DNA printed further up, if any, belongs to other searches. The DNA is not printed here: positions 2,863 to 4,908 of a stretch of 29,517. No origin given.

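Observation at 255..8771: Five-gene operon that looks like a glycolipid (glycosyl-diacylglycerol) synthesis and remodelling cluster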

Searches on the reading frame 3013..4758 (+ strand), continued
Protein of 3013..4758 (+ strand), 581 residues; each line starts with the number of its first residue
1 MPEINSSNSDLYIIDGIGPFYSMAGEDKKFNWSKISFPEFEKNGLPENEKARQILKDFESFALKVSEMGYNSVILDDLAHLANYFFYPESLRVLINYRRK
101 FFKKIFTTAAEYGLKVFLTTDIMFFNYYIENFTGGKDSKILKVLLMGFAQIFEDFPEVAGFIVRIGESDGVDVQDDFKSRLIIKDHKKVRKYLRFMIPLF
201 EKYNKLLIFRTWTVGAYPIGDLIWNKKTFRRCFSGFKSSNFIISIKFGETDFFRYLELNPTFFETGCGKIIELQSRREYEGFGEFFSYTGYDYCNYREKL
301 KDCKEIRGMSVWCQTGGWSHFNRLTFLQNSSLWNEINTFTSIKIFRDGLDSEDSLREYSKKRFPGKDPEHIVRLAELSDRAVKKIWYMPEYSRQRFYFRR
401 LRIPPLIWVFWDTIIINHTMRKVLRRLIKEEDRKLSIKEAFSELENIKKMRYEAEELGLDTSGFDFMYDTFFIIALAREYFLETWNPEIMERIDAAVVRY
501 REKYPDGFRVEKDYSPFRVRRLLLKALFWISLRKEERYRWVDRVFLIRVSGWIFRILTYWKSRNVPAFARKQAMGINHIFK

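Call 25: predict_structure(alignment_id=A1)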
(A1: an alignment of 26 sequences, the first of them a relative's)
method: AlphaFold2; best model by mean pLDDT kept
length: 581 residues; sequences in the alignment: 26
mean_pLDDT: 84.1   pTM: 0.87
mean pLDDT of the five models: 84.1, 82.0, 81.6, 80.6, 80.1
residues with pLDDT >= 90: 314; 70-90: 163; 50-70: 67; < 50: 37
segments of 3 or more residues with pLDDT < 50: 1-7, 168-174, 563-581
pLDDT, mean of each block of 10 residues (from residue 1): 46 93 77 79 82 95 97 89 93 92 96 95 78 89 94 96 71 60 86 96 97 70 84 94 86 77 92 89 88 94 93 86 88 93 97 98 96 96 90 67 67 88 86 94 96 94 94 97 93 98 94 80 69 64 60 51 45 38 35
secondary structure, 60 per line:
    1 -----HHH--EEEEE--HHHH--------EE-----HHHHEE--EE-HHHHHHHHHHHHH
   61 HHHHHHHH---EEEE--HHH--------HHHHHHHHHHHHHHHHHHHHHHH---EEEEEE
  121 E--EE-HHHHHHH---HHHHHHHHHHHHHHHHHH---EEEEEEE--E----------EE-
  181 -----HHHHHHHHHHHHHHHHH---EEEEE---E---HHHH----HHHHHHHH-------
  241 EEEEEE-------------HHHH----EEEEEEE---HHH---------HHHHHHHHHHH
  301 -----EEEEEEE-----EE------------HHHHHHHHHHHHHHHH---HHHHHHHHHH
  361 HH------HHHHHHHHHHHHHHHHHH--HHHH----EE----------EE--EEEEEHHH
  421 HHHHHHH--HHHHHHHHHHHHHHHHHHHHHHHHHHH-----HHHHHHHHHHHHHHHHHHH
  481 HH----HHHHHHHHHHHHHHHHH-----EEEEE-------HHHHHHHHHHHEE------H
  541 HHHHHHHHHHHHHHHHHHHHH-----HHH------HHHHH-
elements in order: E11-15 H18-21 H37-40 H48-68 E72-75 H89-111 E115-121 H127-133 H137-154 E158-164 H186-202 E206-210 H218-221 H226-233 E241-246 H260-263 E268-274 H290-300 E306-312 H332-347 H351-362 H369-386 H389-392 E413-417 H418-427 H430-456 H462-482 H487-503 E509-513 H521-531 H540-561 H576-580
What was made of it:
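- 3013..4758 (+): g2: 581-aa cytoplasmic GH67-like alpha-uronidase (TIM barrel, helical domain, conserved basic C-tail); predicted catalytic residues E167/D169, D251 and E278. AF2 model pLDDT 84 (call 25).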

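Call 36: search_solved_structures(query=A1, max_evalue=10, show_alignments=0)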
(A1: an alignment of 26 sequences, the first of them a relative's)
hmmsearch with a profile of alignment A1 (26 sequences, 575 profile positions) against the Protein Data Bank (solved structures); distinct sequences matched with E-value up to 10: 18.
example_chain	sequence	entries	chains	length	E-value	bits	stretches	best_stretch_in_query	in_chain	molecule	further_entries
5syz_A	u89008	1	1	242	0.0022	20.2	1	346-479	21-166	Nuclear receptor subfamily 5 group A member 2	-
4dos_A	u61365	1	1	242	0.0022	20.2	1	346-479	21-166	Nuclear receptor subfamily 5 group A member 2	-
5l11_A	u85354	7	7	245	0.0023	20.1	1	346-479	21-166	Nuclear receptor subfamily 5 group A member 2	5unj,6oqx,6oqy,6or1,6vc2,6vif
4pld_A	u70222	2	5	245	0.0023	20.1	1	346-479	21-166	Nuclear receptor subfamily 5 group A member 2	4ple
7jyd_A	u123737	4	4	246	0.0023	20.1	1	346-479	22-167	Nuclear receptor subfamily 5 group A member 2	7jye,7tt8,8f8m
1zdu_A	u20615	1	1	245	0.0023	20.1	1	346-479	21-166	Orphan nuclear receptor NR5A2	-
9smq_A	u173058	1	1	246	0.0023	20.1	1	346-479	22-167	Nuclear receptor subfamily 5 group A member 2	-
4rwv_A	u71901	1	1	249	0.0024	20.1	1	346-479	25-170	Nuclear receptor subfamily 5 group A member 2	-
4oni_A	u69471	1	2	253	0.0025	20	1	346-479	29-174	Nuclear receptor subfamily 5 group A member 2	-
1yuc_A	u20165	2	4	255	0.0026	20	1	346-479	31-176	Orphan nuclear receptor NR5A2 | Nuclear receptor subfamily 5 group A member 2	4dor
1yok_A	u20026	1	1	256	0.0026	19.9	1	346-479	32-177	Orphan nuclear receptor NR5A2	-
3plz_A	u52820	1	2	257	0.0026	19.9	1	346-479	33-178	FTZ-F1 related protein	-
3tx7_B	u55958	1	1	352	0.0053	18.9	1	346-477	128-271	Nuclear receptor subfamily 5 group A member 2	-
4is8_A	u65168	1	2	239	0.0064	18.6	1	346-470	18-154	Nuclear receptor subfamily 5 group A member 2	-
1zh7_A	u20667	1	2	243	0.0096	18.1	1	345-468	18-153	Orphan nuclear receptor NR5A2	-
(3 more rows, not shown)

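Call 37: search_protein_families(library=pfam, alignment_id=A1, max_evalue=10)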
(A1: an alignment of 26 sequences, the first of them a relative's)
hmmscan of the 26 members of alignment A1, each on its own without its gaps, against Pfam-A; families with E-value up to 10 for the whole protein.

A. member 1, P0001 (581 aa): 0 families

B. families by the number of members that match (of 26 scanned): 15 families
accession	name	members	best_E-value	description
PF07488.18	Glyco_hydro_67M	9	9.1e-06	Glycosyl hydrolase family 67 middle domain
PF01261.30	AP_endonuc_2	2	0.1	Xylose isomerase-like TIM barrel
PF00796.23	PSI_8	2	0.56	Photosystem I reaction centre subunit VIII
PF04358.19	DsrC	1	0.027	DsrC like protein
PF03013.19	Pyr_excise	1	0.04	Pyrimidine dimer DNA glycosylase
PF14488.12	DUF4434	1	0.052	Domain of unknown function (DUF4434)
PF16690.10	MMACHC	1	0.056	Methylmalonic aciduria and homocystinuria type C family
PF03537.19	Glyco_hydro_114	1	0.071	Glycoside-hydrolase family GH114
PF00846.24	Hanta_nucleocap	1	0.072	Hantavirus nucleocapsid protein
PF22270.1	MlrA_helical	1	0.079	Transcriptional regulator MlrA, helical domain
PF25753.1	SF0329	1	0.2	SF0329 protein family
PF09801.14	SYS1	1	0.2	Integral membrane protein S linking to the trans Golgi network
PF21950.2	MINION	1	1.3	Protein myomixer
PF20797.2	HepT-like_2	1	2.1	HepT-like protein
PF18688.6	DUF5638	1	4.3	Family of unknown function (DUF5638)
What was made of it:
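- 3013..4758 (+): Nine of 26 relatives weakly hit PF07488 (call 37).
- On GH67 alpha-glucuronidase: Nine of 26 relatives weakly hit PF07488, best E 9e-6 (call 37).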

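Call 41: search_solved_structures(query=P0076, max_evalue=10, show_alignments=3)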
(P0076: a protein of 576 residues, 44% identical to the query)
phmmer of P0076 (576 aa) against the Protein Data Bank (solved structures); distinct sequences matched with E-value up to 10: 3.
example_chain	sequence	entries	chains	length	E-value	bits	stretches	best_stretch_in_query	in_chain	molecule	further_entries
4v8p_BX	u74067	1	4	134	0.19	13.4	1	19-68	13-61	60S RIBOSOMAL PROTEIN L32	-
9qpe_G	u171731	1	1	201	1.2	10.7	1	80-136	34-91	DUF4347 domain-containing protein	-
4m85_A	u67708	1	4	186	1.3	10.7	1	402-473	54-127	N-acetyltransferase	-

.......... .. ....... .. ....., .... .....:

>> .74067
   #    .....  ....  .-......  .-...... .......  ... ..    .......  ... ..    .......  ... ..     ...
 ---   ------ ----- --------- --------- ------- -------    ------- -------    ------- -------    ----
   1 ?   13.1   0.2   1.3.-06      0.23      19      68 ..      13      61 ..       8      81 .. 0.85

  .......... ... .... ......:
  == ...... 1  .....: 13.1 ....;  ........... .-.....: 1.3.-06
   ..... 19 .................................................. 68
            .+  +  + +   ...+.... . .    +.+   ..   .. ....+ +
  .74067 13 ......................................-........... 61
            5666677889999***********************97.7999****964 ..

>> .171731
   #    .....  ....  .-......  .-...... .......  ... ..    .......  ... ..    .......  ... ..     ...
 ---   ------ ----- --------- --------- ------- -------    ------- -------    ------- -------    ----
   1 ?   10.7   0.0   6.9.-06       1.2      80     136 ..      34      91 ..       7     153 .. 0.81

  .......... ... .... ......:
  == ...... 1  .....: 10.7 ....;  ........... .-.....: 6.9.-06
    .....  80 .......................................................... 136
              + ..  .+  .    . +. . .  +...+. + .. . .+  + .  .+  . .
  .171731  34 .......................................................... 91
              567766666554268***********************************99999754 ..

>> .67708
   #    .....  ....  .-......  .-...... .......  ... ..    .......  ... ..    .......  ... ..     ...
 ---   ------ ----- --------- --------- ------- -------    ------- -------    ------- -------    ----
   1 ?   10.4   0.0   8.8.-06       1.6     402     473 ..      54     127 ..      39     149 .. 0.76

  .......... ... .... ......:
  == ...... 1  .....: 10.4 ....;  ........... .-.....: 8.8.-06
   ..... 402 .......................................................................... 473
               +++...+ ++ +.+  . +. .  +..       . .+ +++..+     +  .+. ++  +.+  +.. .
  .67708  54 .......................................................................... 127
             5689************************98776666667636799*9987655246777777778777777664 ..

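Call 55: search_dna_similar(query=L003:6787-8223:-, collection=plasmids, mode=protein, max_evalue=1e-20, max_rows=25)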
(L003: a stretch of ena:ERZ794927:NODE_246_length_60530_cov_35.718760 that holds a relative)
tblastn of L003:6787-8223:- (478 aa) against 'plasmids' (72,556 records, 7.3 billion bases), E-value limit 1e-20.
Records with a match: 75; places in all: 76; records where one place covers at least 80% of the query: 0.
Best place of each record, by identity: <60% 75.
By first word of the organism name: Pseudosulfitobacter 29; Roseomonas 11; Pseudomonas 4; Acinetobacter 4; Streptomyces 3; Ralstonia 3; Bacillus 2; Sphingomonas 2; Listeria 2; Shinella 1; and 14 more.
By predicted mobility (MOB-suite, as given by PLSDB): non-mobilizable 66; mobilizable 6; conjugative 3.
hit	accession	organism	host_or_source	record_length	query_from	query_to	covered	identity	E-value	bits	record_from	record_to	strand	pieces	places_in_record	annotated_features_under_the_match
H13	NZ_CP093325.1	Bacillus sp. N5-665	whole organism,peat soil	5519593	89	464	79%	31.0%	6e-52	196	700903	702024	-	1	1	none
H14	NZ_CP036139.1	Bacillus mycoides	cell culture,soil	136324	89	464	79%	29.9%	4e-48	185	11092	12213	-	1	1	glycosyltransferase family 1 protein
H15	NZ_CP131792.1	Pseudomonas aeruginosa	Homo sapiens,culture,blood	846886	151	457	64%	36.5%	9e-46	178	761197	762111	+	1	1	glycosyltransferase family 1 protein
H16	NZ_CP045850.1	Streptomyces clavuligerus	pure culture single spore ...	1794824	148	457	65%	35.4%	3e-24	114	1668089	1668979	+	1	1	none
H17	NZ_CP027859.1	Streptomyces clavuligerus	Cell culture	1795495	148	457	65%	35.4%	3e-24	114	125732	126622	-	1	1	none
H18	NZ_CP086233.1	Streptomyces clavuligerus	whole organism,soil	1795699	148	457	65%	35.4%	3e-24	114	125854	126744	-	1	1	none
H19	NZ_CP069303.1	Shinella sp. PSBB067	monoisolate,Minnesota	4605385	136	456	67%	33.9%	3e-23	111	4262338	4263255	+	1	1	none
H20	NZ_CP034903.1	Roseomonas mucosa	Homo sapiens,tissue sample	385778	135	446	65%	34.2%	7e-27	122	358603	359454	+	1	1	glycosyltransferase family 1 protein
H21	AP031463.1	Roseomonas mucosa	Homo sapiens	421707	135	446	65%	34.2%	7e-27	122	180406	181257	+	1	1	glycosyltransferase family 1 protein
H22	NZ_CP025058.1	Roseomonas mucosa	Homo sapiens,Clinical, healthy, human ...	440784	135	446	65%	34.2%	7e-27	122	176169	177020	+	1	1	glycosyltransferase family 1 protein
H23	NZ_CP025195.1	Roseomonas mucosa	Homo sapiens,clinical, human skin, ...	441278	135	446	65%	34.2%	7e-27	122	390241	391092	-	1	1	glycosyltransferase family 1 protein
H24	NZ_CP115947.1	Ralstonia solanacearum MolK2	Musa sp.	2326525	139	444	64%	34.7%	1e-29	130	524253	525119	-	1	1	record has no annotation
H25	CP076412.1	Ralstonia wenshanensis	soil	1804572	102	395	62%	36.1%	1e-37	154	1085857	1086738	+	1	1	glycosyltransferase family 1 protein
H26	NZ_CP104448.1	Acinetobacter baumannii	Homo sapiens,sputum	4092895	102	409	64%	34.4%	3e-42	167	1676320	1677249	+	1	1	none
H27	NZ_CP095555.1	Roseomonas gilardii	single cell,blood and other clinical ...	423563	76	403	69%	32.2%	9e-28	124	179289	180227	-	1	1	glycosyltransferase family 1 protein | UDP-2,3-diacylglucosamine diphosphatase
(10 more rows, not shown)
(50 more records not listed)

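Call 56: get_annotated_region(hit=H15, flank=3000)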
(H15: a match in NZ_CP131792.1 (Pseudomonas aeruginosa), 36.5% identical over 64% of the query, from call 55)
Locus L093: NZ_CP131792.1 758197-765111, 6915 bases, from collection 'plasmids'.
description: Pseudomonas aeruginosa strain 2014S05-249 plasmid p2014S05-249-1, complete sequence
organism: Pseudomonas aeruginosa (NCBI taxid 287)
taxonomy: Bacteria; Pseudomonadota; Gammaproteobacteria; Pseudomonadales; Pseudomonadaceae; Pseudomonas; Pseudomonas aeruginosa
host: -; source: Homo sapiens,culture,blood; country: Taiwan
typing (MOB-suite, as given by PLSDB): conjugative; replicon rep_cluster_322; relaxase MOBH; mating-pair formation MPF_G
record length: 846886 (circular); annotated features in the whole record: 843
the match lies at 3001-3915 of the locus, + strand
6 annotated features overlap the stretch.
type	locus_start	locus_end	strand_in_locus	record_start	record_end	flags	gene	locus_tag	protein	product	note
CDS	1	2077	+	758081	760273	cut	-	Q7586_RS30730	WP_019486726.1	phospholipase C, phosphocholine-specific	-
CDS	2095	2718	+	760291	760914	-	plcR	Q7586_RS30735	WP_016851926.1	phospholipase C accessory protein PlcR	-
CDS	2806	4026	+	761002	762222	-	-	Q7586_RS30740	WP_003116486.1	glycosyltransferase family 1 protein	-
CDS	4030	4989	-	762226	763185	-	-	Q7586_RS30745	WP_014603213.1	DegV family protein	-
CDS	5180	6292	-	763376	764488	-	-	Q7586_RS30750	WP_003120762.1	NADH:flavin oxidoreductase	-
CDS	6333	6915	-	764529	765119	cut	-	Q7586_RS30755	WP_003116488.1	TetR/AcrR family transcriptional regulator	-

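Call 57: get_annotated_region(hit=H27, flank=3000)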
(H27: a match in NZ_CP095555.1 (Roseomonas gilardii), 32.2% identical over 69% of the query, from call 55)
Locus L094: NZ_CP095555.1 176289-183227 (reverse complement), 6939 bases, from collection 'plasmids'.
description: Roseomonas gilardii subsp. gilardii strain ATCC 49956 plasmid pRo-1, complete sequence
organism: Roseomonas gilardii (NCBI taxid 204527)
taxonomy: Bacteria; Pseudomonadota; Alphaproteobacteria; Rhodospirillales; Acetobacteraceae; Roseomonas; Roseomonas gilardii
host: -; source: single cell,blood and other clinical sources; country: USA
typing (MOB-suite, as given by PLSDB): non-mobilizable
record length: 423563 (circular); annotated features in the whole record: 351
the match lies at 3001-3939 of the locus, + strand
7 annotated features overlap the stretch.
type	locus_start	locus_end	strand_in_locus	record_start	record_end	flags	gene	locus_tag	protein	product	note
CDS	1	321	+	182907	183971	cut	-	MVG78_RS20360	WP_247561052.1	aromatic ring-hydroxylating dioxygenase subunit alpha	-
CDS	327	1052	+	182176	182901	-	-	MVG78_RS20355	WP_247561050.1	GntR family transcriptional regulator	-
CDS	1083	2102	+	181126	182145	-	-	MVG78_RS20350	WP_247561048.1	PDR/VanB family oxidoreductase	-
CDS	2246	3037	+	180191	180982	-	-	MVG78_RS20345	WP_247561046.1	UDP-2,3-diacylglucosamine diphosphatase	-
CDS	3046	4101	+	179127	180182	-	-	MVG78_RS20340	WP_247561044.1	glycosyltransferase family 1 protein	-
CDS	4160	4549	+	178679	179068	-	-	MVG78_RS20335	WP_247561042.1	FCD domain-containing protein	-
CDS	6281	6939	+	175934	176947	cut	-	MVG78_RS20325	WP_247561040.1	4-hydroxyproline epimerase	-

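Call 64: search_protein_families(library=pfam, proteins=[L040:6802-8124:+, L040:8140-8970:+, L040:8921-9937:+, L040:11924-13372:+, L036:6655-7749:+, L036:7733-8641:+, L036:8674-9957:+, L036:11744-15043:+, L051:8971-9837:-, L068:8911-9528:-], max_evalue=0.001)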
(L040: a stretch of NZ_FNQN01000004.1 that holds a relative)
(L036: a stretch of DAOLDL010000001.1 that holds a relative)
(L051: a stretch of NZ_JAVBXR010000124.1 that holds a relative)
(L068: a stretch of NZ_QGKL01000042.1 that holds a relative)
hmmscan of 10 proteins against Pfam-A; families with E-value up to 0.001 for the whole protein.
L040:6802-8124:+ (440 aa): 6 families
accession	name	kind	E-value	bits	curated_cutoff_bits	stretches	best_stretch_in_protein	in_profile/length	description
PF02562.22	PhoH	-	5.4e-49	166.9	27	1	228-426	2-188/205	PhoH-like protein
PF13638.12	PIN_4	-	2.3e-30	106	21.9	1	6-146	1-132/132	PIN domain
PF13604.12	AAA_30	-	4.2e-08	33.6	27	1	355-395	88-129/191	AAA domain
PF13401.12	AAA_22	-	6.4e-05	23.7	27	0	249-392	7-125/130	AAA domain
PF13245.12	AAA_19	-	6.4e-05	23.6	25.1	0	352-394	87-129/134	AAA domain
PF01443.25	Viral_helicase1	-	0.00074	19.8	21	0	356-401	60-104/228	Viral superfamily 1 RNA helicase core domain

L040:8140-8970:+ (276 aa): 1 family
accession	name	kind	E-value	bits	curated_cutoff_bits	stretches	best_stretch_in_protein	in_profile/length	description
PF08867.16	FRG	-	5.5e-29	101.4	25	1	31-115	2-90/94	FRG domain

L040:8921-9937:+ (338 aa): 1 family
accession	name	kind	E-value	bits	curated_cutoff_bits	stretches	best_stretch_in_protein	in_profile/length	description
PF03547.23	Mem_trans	-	5.5e-17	61.8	25.7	2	194-334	196-343/343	Membrane transport protein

L040:11924-13372:+ (482 aa): 1 family
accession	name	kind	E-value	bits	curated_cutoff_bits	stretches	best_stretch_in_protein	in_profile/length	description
PF03069.20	FmdA_AmdA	-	6.3e-50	170.6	27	1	96-457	56-362/373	Acetamidase/Formamidase family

L036:6655-7749:+ (364 aa): 1 family
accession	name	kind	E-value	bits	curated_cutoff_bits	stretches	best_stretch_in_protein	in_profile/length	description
PF02628.20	COX15-CtaA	-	3.2e-104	348.9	29.9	1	28-349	1-321/322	Cytochrome oxidase assembly protein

L036:7733-8641:+ (302 aa): 2 families
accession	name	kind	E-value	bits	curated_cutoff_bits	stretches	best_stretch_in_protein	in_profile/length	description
PF01694.28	Rhomboid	-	3e-25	89.5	22.6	1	161-297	2-142/143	Rhomboid domain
PF12122.13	Rhomboid_N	-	4.7e-09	36.8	26.2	1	1-60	1-60/86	Cytoplasmic N-terminal domain of rhomboid serine protease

L036:8674-9957:+ (427 aa): 2 families
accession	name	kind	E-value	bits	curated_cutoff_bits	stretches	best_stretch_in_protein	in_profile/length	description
PF13229.12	Beta_helix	-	9.1e-10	38.8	25.9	1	116-221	7-114/158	Right handed beta helix region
PF05048.19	NosD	-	9.1e-08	32.2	23.6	1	114-223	42-152/212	Periplasmic copper-binding protein (NosD)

L036:11744-15043:+ (1099 aa): 4 families
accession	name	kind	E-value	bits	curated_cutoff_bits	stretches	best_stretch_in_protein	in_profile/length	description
PF00176.29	SNF2-rel_dom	-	9.9e-75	251.8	24.9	1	636-918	1-289/290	SNF2-related domain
PF00271.37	Helicase_C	-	6.5e-23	81.5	23.5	1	933-1043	2-110/110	Helicase conserved C-terminal domain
PF04851.21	ResIII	-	2e-10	41.3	22.5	1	633-789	4-163/164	Type III restriction enzyme, res subunit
PF08455.15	SNF2_assoc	-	8.4e-05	22.1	27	1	241-610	10-358/373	Bacterial SNF2 helicase associated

L051:8971-9837:- (288 aa): 0 families

L068:8911-9528:- (205 aa): 1 family
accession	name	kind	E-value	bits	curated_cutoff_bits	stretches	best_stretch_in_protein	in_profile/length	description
PF13761.12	DUF4166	-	5.4e-19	69.1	23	1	42-202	1-184/184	Domain of unknown function (DUF4166)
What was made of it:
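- Tried and rejected: In g2 loci without a GT4, the neighbouring genes showed no consistent partner (call 64).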

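Call 74: search_protein_families(library=pfam, proteins=[L024:3453-5963:-, L024:6034-7041:-, L024:2491-3312:-, L024:11858-12493:+, L024:12949-14139:+], max_evalue=0.001)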
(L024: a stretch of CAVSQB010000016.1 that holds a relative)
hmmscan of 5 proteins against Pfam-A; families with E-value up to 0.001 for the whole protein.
L024:3453-5963:- (836 aa): 5 families
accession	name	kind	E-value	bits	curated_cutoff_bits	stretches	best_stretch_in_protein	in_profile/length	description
PF13506.12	Glyco_transf_21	-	3.7e-29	101.9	21.7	1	99-272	1-173/174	Glycosyl transferase family 21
PF22053.2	DUF6938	-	3.2e-14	53.6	27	1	647-777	35-182/236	Domain of unknown function (DUF6938)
PF13641.12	Glyco_tranf_2_3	-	1.2e-11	45.6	27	1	44-272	1-228/230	Glycosyltransferase like family 2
PF13632.12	Glyco_trans_2_3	-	1.4e-07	31.9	27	1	135-319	4-191/198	Glycosyl transferase family group 2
PF00535.33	Glycos_transf_2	-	2.7e-06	27.8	23.3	1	47-197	1-146/168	Glycosyl transferase family 2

L024:6034-7041:- (335 aa): 0 families

L024:2491-3312:- (273 aa): 2 families
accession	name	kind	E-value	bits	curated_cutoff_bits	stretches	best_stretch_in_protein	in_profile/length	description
PF12850.12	Metallophos_2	-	7.2e-10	39.5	27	1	1-112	1-92/154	Calcineurin-like phosphoesterase superfamily domain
PF00149.33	Metallophos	-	2.9e-09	38.1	21.5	1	1-187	1-190/191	Calcineurin-like phosphoesterase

L024:11858-12493:+ (211 aa): 1 family
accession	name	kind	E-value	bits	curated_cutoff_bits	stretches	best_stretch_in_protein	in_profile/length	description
PF01810.24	LysE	-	1.1e-16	61.4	25.6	1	17-203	2-190/193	LysE type translocator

L024:12949-14139:+ (396 aa): 0 families
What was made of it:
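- In a second Fibrobacterota genome, a GT21-DUF6938 fusion and a Metallophos gene sit divergently beside PHP-GT4 and g2 (call 74). A second Fibrobacterota genome (L024) also places a DUF6938-containing glycosyltransferase next to PHP-GT4 and g2, in a different architecture (call 74).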
